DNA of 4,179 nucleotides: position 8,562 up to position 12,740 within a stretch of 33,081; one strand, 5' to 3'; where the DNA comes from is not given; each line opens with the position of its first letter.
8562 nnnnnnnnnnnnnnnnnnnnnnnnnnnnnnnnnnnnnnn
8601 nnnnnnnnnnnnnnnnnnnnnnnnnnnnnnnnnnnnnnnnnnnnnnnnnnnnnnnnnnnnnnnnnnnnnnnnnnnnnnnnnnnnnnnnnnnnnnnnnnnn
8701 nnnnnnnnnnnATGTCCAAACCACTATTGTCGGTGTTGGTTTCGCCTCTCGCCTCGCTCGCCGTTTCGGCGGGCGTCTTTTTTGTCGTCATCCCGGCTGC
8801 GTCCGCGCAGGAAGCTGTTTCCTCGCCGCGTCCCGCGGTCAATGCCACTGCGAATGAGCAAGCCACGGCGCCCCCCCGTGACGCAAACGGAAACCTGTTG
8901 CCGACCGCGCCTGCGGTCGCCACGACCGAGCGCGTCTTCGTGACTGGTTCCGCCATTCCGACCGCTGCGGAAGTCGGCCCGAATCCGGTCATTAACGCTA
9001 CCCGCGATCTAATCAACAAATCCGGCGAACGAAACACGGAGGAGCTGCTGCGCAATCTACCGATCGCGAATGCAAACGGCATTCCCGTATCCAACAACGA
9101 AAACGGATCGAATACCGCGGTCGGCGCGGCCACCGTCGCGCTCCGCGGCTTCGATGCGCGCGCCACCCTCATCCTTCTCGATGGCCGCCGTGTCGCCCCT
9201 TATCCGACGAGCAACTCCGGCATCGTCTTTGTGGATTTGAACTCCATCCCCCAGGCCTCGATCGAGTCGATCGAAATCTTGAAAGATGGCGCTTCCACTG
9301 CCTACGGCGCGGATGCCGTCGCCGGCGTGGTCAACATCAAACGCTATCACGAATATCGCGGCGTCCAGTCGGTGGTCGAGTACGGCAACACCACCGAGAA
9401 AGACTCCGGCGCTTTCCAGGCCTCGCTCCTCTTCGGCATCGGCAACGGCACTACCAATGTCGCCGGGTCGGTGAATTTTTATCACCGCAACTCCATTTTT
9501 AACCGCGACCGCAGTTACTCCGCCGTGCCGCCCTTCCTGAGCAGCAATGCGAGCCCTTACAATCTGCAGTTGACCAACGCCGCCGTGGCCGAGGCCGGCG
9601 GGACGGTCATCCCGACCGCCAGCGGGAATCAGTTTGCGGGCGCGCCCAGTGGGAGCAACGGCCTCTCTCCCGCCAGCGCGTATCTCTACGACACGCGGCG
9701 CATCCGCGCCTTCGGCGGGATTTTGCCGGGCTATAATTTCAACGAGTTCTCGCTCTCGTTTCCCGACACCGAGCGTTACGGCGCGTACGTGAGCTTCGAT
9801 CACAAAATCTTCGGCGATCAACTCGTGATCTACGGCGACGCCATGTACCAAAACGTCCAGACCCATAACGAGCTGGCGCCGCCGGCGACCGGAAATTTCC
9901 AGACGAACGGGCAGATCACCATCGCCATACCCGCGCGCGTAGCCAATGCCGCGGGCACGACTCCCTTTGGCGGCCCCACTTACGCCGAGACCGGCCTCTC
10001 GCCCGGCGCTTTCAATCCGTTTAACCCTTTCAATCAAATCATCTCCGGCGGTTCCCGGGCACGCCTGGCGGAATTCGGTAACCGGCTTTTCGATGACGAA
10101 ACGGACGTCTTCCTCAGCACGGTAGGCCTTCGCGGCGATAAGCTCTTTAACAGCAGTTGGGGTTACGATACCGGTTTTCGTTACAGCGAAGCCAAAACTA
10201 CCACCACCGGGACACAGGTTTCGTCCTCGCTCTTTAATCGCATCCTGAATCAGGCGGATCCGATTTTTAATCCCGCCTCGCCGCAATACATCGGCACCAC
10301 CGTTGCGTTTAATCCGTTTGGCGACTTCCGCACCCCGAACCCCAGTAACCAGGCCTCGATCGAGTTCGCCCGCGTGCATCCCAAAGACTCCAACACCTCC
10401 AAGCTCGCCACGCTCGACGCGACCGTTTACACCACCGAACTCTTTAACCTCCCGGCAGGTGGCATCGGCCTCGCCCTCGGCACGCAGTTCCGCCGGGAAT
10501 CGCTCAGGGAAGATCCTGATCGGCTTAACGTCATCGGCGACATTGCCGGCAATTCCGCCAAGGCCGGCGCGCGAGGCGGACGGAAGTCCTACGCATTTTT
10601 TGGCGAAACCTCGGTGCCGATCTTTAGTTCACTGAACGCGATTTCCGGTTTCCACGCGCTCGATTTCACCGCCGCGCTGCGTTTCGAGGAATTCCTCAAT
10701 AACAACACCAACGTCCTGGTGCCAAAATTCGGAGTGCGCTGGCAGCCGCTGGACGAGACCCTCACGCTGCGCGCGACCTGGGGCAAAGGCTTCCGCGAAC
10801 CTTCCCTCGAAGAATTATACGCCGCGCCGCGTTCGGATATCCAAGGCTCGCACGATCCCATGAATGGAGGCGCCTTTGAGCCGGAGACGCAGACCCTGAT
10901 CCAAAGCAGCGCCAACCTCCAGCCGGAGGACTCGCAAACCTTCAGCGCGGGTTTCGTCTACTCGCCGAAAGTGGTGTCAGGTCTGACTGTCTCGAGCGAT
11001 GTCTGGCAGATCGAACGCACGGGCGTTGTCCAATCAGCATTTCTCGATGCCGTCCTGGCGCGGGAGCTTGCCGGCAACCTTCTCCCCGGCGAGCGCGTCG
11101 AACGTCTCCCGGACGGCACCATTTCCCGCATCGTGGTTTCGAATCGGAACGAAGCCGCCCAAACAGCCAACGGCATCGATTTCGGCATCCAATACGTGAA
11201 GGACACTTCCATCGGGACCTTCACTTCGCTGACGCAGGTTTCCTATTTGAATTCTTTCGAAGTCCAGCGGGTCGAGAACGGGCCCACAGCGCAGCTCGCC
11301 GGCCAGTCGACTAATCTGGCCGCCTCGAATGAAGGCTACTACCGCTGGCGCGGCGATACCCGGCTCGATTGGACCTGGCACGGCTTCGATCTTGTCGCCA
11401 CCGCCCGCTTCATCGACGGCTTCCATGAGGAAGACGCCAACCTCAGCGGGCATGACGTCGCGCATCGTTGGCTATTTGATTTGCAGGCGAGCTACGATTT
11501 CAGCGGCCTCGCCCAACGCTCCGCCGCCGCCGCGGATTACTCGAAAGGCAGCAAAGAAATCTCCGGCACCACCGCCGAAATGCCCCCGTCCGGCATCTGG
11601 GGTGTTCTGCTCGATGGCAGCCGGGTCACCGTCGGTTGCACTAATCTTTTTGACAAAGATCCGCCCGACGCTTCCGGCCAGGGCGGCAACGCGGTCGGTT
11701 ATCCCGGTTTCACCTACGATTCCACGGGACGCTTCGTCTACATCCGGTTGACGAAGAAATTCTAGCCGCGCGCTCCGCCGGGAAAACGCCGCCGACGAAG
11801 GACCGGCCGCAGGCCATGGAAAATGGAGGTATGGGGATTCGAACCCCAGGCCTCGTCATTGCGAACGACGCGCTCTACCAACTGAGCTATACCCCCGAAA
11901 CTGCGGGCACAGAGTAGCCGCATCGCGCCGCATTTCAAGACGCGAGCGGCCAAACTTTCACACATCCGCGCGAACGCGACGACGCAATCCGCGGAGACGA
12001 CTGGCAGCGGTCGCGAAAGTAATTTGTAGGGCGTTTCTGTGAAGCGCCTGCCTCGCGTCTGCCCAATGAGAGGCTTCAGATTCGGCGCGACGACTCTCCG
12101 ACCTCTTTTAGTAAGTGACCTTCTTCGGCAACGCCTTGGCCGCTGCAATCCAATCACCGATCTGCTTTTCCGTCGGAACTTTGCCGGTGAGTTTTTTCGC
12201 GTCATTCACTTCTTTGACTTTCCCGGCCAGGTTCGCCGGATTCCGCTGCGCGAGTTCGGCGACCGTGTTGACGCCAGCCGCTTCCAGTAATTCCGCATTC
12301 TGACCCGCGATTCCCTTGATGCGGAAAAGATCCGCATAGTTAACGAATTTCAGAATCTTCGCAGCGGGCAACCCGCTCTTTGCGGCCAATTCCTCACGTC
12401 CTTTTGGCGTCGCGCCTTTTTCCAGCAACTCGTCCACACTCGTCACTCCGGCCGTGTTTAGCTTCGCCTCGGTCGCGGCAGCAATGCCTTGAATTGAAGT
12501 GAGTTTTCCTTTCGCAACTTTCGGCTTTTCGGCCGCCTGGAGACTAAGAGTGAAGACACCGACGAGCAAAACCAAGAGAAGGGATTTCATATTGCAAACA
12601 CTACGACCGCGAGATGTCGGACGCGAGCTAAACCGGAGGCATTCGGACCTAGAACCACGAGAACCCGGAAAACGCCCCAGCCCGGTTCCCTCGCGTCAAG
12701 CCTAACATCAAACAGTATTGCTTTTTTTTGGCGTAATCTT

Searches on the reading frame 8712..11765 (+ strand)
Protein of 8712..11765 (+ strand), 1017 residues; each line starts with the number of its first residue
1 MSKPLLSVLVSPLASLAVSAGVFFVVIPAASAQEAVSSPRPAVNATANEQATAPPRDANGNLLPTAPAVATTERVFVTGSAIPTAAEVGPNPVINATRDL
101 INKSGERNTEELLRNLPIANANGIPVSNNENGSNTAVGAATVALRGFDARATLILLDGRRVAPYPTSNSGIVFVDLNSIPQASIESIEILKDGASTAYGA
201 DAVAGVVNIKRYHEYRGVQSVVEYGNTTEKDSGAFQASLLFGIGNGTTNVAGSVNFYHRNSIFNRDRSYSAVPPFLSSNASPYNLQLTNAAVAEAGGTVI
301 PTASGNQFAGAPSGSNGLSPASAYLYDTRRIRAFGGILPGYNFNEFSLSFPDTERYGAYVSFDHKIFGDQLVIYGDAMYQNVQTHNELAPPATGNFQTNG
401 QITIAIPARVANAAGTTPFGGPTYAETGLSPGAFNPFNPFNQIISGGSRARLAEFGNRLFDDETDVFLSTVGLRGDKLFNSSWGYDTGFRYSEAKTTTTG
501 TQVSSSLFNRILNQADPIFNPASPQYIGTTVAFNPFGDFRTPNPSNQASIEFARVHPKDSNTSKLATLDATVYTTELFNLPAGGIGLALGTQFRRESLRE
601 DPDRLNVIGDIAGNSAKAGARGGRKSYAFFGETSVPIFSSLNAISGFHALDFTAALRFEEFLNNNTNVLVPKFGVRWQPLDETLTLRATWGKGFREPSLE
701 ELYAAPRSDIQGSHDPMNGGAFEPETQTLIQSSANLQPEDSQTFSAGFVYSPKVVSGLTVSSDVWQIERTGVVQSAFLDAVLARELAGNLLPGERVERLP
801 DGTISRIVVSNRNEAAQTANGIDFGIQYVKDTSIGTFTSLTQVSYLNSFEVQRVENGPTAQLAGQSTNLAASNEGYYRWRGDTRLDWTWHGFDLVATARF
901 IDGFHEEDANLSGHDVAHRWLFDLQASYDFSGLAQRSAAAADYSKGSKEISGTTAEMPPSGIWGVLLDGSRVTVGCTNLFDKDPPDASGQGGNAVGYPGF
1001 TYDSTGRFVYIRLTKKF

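Call 17: search_protein_families(library=pfam, proteins=[window:8712-11765:+], max_evalue=0.0001)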
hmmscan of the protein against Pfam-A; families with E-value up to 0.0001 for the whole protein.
window:8712-11765:+ (1017 aa): 2 families
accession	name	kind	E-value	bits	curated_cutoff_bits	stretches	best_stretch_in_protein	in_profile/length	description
PF00593.30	TonB_dep_Rec_b-barrel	-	1e-25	91.9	27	1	422-931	22-424/436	TonB dependent receptor-like, beta-barrel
PF07715.20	Plug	-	1.3e-17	64.7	23.9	1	90-206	6-107/107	TonB-dependent Receptor Plug Domain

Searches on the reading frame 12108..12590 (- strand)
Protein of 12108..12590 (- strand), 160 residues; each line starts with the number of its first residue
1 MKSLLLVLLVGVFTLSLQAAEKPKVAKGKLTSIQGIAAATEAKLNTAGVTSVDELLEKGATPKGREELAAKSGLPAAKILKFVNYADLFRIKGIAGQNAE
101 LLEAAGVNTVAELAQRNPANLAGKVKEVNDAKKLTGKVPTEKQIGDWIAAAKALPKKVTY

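Call 5: search_protein_families(library=pfam, proteins=[window:12108-12590:-], max_evalue=0.01)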
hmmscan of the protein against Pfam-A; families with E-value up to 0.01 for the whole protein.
window:12108-12590:- (160 aa): 8 families
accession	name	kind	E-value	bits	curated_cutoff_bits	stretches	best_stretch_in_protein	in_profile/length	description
PF14229.12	DUF4332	-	1.6e-39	135.3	23.2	1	35-154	2-122/122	Domain of unknown function (DUF4332)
PF22993.4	SAM_EPH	-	5.8e-05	23.2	27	0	101-121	22-42/60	Ephrin receptor 1 SAM domain-like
PF04994.19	TfoX_C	-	6.3e-05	23.5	23.1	0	29-61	4-36/81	TfoX C-terminal domain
PF14520.12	HHH_5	-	0.00016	22.5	27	0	29-77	3-46/57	Helix-hairpin-helix domain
PF11731.14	Cdd1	-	0.0012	19.5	25.5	0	86-129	6-49/86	Pathogenicity locus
PF10391.15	DNA_pol_lambd_f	-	0.0014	18.8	29.8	0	30-58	3-31/51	Fingers domain of DNA polymerase lambda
PF21794.3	RAD51D_N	-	0.0049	17.5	27.3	0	100-124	18-42/60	RAD51D, N-terminal domain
PF22291.1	DUF6964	-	0.007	16.5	24.5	0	43-55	15-27/36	Family of unknown function (DUF6964)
